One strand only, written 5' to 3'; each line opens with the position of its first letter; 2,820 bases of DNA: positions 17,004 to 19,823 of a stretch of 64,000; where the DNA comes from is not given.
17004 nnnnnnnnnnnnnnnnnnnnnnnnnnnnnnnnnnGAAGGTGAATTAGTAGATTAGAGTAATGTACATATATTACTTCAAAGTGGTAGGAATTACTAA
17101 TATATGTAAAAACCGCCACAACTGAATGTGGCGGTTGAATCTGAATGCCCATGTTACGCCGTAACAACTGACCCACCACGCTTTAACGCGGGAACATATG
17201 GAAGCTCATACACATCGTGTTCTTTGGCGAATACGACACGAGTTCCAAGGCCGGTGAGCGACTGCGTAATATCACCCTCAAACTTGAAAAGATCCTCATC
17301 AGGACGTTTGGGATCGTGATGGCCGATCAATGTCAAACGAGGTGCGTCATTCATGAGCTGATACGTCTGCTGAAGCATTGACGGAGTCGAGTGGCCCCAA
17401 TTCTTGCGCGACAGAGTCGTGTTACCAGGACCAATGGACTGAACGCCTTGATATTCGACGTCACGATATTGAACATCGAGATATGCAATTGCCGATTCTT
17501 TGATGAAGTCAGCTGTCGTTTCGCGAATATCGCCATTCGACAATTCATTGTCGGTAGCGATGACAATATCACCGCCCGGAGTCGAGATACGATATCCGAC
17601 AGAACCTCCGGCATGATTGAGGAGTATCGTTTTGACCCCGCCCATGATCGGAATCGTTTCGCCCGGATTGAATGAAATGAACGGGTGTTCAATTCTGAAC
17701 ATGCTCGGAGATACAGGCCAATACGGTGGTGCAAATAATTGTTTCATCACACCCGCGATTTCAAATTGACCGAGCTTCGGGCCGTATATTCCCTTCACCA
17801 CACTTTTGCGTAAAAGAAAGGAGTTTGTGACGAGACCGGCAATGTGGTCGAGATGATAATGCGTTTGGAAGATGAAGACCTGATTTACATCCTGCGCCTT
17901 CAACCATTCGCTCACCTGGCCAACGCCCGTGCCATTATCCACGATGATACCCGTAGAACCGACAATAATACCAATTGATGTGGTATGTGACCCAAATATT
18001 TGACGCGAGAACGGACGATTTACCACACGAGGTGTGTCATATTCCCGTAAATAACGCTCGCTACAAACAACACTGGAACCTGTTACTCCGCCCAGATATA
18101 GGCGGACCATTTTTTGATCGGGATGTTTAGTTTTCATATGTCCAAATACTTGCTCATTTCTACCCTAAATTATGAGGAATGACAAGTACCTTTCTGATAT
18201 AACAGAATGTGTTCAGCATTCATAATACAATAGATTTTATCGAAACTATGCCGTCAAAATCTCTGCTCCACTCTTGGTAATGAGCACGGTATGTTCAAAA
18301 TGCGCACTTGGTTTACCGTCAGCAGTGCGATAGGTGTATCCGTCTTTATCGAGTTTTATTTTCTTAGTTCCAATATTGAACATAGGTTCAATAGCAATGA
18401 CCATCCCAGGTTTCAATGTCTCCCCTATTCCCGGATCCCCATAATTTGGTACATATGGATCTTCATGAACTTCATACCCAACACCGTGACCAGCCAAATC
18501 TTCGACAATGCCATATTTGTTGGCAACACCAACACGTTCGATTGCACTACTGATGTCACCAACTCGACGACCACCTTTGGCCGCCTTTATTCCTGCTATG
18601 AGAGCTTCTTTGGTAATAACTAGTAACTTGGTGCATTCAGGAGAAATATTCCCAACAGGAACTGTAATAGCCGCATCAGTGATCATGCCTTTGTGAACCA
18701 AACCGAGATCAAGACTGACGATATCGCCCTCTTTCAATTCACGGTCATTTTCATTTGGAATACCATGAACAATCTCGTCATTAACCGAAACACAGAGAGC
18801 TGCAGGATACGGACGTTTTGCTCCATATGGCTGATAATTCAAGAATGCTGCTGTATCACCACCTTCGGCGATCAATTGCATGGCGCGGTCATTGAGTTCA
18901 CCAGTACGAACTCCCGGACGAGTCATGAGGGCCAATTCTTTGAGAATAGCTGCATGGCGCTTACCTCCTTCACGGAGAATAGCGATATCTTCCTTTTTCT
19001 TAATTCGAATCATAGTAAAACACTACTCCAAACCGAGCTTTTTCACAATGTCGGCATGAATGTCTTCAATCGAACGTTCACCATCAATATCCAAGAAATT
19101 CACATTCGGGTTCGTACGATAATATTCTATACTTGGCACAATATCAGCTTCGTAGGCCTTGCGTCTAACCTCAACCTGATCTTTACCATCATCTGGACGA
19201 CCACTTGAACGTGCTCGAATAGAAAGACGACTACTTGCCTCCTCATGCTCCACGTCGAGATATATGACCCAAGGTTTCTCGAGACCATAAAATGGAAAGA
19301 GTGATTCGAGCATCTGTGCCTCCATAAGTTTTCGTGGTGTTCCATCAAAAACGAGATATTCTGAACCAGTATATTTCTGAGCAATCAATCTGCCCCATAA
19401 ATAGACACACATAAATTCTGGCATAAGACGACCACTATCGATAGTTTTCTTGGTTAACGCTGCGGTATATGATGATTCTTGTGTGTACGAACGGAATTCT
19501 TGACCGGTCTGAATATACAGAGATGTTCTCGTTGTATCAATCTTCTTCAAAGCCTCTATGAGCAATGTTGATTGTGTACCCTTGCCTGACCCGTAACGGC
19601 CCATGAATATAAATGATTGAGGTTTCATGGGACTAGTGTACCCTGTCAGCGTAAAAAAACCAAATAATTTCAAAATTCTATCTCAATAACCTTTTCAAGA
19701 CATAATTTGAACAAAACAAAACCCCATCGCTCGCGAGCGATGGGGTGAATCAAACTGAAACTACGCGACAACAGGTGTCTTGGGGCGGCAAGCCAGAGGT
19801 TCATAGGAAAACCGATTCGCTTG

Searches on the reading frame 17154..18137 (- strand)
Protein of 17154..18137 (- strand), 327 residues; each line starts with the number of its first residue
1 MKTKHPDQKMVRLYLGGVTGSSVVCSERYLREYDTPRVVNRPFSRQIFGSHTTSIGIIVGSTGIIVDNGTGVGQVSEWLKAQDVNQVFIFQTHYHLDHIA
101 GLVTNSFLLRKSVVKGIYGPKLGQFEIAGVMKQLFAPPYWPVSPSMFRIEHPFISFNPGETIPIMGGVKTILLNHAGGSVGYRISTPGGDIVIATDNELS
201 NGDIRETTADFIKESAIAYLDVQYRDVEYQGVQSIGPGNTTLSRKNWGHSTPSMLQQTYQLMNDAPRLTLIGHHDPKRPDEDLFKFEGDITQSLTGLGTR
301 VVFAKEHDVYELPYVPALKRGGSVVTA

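Call 97: search_protein_families(library=pfam, proteins=[window:17154-18137:-], max_evalue=0.001)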
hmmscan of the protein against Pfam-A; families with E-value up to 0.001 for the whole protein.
window:17154-18137:- (327 aa): 3 families
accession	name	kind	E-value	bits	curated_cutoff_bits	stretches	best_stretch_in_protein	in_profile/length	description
PF00753.33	Lactamase_B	-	1.1e-11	45.5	22.7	1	58-208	11-161/196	Metallo-beta-lactamase superfamily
PF12706.13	Lactamase_B_2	-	6.7e-06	26.3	27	1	83-273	27-198/200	Beta-lactamase superfamily domain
PF02112.21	PDEase_II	-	5.7e-05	22.8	23.7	1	77-148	76-146/340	cAMP phosphodiesterases class-II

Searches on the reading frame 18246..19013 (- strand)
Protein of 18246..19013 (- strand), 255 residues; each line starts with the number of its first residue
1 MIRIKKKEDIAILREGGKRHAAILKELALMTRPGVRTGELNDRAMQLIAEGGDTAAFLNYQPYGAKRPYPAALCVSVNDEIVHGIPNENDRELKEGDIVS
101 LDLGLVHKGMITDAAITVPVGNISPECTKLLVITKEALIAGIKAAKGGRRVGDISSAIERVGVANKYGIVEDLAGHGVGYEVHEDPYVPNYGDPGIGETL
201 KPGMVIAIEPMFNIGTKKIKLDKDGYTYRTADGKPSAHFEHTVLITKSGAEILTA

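Call 79: search_protein_families(library=pfam, proteins=[window:18246-19013:-], max_evalue=0.001)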
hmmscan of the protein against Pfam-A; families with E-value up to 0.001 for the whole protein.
window:18246-19013:- (255 aa): 1 family
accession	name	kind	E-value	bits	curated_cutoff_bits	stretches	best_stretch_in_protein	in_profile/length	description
PF00557.29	Peptidase_M24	-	2.7e-44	151.9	23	1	12-247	2-208/208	Metallopeptidase family M24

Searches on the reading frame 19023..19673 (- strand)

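Call 97: search_protein_families(library=pfam, proteins=[window:19023-19673:-], max_evalue=0.001)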
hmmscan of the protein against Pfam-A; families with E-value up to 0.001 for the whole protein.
window:19023-19673:- (216 aa): 3 families
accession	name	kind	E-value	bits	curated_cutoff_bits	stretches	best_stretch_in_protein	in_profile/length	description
PF00406.28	ADK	-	5e-20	72.6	26.8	1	24-188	2-149/151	Adenylate kinase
PF13207.12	AAA_17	-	3.5e-08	34.3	27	1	26-166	3-134/136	AAA domain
PF02223.23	Thymidylate_kin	-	0.00044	20.4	27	0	108-209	94-185/185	Thymidylate kinase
